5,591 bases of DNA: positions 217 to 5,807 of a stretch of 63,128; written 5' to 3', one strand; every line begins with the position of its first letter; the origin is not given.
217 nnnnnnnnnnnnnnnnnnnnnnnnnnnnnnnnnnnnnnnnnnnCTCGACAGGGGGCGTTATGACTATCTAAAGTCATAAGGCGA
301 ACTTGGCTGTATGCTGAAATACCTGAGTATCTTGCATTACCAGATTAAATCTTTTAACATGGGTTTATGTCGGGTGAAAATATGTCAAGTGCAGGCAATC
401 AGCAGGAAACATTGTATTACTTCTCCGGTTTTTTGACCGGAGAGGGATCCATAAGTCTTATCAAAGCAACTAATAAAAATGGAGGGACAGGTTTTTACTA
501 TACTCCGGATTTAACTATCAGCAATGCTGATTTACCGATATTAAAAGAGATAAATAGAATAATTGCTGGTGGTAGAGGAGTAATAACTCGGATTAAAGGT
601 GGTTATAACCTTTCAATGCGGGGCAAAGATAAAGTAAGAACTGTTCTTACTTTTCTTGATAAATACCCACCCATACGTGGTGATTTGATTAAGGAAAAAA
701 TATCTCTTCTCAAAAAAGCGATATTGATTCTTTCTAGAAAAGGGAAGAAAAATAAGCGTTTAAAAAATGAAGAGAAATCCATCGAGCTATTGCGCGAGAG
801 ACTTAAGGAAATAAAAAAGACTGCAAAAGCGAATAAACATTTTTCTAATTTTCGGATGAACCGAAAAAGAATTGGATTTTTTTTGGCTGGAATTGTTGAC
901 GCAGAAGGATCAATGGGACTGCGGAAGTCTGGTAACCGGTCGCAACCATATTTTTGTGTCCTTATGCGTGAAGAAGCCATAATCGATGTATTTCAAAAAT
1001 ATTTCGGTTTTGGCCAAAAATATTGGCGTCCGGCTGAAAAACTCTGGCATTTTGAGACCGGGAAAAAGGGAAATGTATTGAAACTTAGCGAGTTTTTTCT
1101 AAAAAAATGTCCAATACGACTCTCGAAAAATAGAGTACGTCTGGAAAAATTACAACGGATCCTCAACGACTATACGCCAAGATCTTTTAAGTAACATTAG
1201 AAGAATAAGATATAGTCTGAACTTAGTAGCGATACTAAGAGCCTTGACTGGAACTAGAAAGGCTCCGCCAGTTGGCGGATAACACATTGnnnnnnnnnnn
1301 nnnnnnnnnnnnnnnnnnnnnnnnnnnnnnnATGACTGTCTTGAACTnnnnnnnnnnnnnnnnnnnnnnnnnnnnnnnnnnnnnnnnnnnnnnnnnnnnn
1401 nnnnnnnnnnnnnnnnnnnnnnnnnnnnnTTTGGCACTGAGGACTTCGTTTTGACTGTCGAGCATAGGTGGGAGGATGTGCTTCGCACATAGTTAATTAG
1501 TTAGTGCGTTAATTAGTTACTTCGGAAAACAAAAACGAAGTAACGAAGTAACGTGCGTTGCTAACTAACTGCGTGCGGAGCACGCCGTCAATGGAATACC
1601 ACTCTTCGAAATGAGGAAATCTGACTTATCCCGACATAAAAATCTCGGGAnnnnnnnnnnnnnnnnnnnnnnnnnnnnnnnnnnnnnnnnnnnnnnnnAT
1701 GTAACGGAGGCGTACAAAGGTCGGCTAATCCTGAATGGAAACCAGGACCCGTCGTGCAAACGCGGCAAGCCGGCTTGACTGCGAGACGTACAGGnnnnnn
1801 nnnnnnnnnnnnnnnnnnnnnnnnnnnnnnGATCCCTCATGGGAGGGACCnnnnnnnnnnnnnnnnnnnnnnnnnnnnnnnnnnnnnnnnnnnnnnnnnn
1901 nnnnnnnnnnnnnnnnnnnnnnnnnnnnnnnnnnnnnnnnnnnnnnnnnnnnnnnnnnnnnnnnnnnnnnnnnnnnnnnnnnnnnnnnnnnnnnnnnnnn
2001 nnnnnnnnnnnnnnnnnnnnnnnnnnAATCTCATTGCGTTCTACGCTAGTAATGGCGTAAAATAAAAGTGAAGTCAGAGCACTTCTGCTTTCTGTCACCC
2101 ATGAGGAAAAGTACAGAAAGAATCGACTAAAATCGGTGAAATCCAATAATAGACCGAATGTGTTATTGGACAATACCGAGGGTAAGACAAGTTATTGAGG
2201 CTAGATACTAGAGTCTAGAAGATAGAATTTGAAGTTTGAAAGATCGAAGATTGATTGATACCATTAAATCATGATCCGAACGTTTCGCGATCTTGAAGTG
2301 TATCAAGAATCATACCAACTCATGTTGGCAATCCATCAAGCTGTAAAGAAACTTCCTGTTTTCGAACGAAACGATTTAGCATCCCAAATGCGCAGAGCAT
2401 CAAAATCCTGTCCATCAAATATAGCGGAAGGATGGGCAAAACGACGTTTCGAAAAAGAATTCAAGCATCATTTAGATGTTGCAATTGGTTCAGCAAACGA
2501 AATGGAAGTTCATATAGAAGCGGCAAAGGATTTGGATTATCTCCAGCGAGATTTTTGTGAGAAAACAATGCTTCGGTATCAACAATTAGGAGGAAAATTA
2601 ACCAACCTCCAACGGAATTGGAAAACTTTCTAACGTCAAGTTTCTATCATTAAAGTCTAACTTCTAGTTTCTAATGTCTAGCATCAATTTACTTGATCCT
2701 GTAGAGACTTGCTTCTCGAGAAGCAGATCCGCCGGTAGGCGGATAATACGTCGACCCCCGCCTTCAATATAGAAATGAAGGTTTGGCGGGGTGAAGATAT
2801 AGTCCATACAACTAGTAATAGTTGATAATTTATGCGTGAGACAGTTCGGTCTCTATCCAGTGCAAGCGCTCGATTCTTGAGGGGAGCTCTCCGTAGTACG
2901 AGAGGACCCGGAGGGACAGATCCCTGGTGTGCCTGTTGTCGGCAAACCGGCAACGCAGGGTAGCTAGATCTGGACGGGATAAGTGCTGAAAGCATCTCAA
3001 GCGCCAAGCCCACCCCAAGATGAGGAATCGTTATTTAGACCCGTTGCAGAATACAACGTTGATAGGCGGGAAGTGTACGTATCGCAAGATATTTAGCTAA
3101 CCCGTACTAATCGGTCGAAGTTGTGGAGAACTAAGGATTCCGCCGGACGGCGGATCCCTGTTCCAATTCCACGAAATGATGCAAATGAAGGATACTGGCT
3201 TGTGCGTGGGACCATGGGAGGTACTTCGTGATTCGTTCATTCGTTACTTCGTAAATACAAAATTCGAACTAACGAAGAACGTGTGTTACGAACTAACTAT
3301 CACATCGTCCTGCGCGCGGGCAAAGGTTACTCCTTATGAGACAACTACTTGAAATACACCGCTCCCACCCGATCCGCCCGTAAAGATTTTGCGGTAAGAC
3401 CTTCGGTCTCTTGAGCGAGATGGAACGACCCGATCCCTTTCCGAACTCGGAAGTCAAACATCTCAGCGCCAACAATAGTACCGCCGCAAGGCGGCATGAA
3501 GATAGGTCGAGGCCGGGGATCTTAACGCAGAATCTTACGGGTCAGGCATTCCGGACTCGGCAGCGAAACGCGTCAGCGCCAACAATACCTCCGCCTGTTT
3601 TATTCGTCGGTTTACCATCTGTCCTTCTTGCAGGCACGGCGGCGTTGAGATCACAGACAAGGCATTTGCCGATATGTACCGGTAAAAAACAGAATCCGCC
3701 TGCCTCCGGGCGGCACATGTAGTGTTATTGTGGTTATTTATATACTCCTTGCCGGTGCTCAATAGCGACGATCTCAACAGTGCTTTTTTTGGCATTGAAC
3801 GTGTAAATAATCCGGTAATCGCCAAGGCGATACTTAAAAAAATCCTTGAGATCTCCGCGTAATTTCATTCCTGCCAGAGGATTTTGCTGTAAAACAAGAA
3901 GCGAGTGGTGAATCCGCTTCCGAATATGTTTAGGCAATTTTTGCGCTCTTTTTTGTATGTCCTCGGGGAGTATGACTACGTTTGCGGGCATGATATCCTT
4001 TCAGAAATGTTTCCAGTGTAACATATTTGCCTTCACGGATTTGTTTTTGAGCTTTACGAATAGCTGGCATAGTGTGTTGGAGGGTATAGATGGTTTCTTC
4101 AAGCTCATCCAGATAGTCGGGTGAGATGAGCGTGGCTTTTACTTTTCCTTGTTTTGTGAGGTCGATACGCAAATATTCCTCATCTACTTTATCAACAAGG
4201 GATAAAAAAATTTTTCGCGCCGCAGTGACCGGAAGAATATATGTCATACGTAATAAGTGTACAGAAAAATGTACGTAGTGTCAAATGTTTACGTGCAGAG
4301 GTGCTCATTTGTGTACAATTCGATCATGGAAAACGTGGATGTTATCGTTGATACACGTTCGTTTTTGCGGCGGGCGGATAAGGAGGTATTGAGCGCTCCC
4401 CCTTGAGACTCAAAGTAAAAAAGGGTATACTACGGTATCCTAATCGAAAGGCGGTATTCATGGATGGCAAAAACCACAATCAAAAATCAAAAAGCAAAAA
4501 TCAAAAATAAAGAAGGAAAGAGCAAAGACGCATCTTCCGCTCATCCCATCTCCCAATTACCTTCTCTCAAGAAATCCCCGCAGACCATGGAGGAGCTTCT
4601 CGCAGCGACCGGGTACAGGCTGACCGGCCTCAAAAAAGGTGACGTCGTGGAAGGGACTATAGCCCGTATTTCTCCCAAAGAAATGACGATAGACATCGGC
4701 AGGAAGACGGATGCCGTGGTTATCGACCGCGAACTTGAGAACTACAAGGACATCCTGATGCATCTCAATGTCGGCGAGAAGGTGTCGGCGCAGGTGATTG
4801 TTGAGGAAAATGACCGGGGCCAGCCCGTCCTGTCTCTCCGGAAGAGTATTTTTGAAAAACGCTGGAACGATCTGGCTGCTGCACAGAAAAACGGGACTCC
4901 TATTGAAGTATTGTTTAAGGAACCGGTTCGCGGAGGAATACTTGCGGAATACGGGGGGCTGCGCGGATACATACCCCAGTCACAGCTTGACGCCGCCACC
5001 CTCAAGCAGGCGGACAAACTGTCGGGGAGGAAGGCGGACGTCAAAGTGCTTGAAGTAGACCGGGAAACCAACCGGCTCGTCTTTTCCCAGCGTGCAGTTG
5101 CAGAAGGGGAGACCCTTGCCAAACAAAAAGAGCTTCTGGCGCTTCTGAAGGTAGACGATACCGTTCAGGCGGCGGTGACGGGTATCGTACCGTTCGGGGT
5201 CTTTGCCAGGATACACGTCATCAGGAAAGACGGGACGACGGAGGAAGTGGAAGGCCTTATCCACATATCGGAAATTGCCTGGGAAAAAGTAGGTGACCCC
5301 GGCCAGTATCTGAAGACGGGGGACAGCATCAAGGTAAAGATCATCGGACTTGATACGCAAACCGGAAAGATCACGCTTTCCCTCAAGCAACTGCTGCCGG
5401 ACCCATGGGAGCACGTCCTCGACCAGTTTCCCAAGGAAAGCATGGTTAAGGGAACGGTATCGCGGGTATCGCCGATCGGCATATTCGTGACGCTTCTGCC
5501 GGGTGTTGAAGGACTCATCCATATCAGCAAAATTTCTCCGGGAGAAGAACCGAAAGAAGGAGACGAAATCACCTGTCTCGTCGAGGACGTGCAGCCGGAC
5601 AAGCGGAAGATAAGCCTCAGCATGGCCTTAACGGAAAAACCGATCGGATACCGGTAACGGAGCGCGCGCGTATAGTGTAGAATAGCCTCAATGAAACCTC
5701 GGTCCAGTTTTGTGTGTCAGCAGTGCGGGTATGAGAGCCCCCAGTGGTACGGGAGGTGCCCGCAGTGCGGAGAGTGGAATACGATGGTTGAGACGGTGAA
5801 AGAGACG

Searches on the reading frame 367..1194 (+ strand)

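Call 6: search_protein_families(library=pfam, proteins=[window:367-1194:+], max_evalue=0.001)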
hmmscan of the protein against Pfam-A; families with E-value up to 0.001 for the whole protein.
window:367-1194:+ (275 aa): 1 family
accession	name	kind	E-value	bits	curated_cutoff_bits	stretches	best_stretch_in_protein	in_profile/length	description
PF00961.24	LAGLIDADG_1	-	1e-11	46.1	23.1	1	20-103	2-88/102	LAGLIDADG endonuclease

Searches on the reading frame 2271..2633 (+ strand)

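Call 87: search_protein_families(library=pfam, proteins=[window:2271-2633:+], max_evalue=0.01)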
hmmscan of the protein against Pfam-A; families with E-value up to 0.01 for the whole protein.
window:2271-2633:+ (120 aa): 1 family
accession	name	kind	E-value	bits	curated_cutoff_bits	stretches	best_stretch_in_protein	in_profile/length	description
PF05635.17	23S_rRNA_IVP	-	3.7e-28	98.3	33.8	1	6-111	1-105/106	23S rRNA-intervening sequence protein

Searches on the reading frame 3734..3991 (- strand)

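Call 87: search_protein_families(library=pfam, proteins=[window:3734-3991:-], max_evalue=0.01)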
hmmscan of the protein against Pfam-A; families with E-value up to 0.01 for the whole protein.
window:3734-3991:- (85 aa): 2 families
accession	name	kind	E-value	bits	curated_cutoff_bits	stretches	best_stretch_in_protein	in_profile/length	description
PF05016.21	ParE_toxin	-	9.3e-10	39.4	23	1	16-82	15-87/89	ParE toxin of type II toxin-antitoxin system, parDE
PF15781.12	ParE-like_toxin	-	1.7e-06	28.3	28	1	11-85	6-84/87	ParE-like toxin of type II bacterial toxin-antitoxin system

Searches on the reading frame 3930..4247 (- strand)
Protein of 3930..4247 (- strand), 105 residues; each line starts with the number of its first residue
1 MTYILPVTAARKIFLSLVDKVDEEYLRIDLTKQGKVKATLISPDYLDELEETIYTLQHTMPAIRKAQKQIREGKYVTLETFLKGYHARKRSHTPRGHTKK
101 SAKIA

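Call 87: search_protein_families(library=pfam, proteins=[window:3930-4247:-], max_evalue=0.01)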
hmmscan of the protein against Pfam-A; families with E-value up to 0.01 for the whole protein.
window:3930-4247:- (105 aa): 1 family
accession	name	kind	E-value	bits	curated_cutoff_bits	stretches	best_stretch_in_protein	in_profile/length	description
PF02604.26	PhdYeFM_antitox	-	6.4e-06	26.3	29.8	1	4-58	3-57/74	Antitoxin Phd_YefM, type II toxin-antitoxin system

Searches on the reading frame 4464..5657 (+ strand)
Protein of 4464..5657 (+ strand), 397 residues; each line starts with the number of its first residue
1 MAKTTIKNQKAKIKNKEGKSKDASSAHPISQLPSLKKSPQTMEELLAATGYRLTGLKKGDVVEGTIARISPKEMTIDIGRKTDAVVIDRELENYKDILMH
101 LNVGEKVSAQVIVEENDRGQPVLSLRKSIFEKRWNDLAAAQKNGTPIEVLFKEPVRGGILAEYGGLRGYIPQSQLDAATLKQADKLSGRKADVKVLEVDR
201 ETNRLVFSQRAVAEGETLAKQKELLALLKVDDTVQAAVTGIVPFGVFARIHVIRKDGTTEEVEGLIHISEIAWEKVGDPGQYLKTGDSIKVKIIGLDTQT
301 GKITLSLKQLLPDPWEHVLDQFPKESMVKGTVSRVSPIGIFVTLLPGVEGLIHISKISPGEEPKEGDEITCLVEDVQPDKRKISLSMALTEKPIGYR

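Call 6: search_protein_families(library=pfam, proteins=[window:4464-5657:+], max_evalue=0.001)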
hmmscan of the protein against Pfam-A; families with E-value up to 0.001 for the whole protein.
window:4464-5657:+ (397 aa): 2 families
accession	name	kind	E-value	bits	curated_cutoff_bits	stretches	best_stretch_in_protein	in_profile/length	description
PF00575.29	S1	-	5.5e-48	161.7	22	4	323-387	3-73/74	S1 RNA binding domain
PF23459.1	S1_RRP5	-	3.8e-09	37.4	27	0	326-386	5-71/72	RRP5 S1 domain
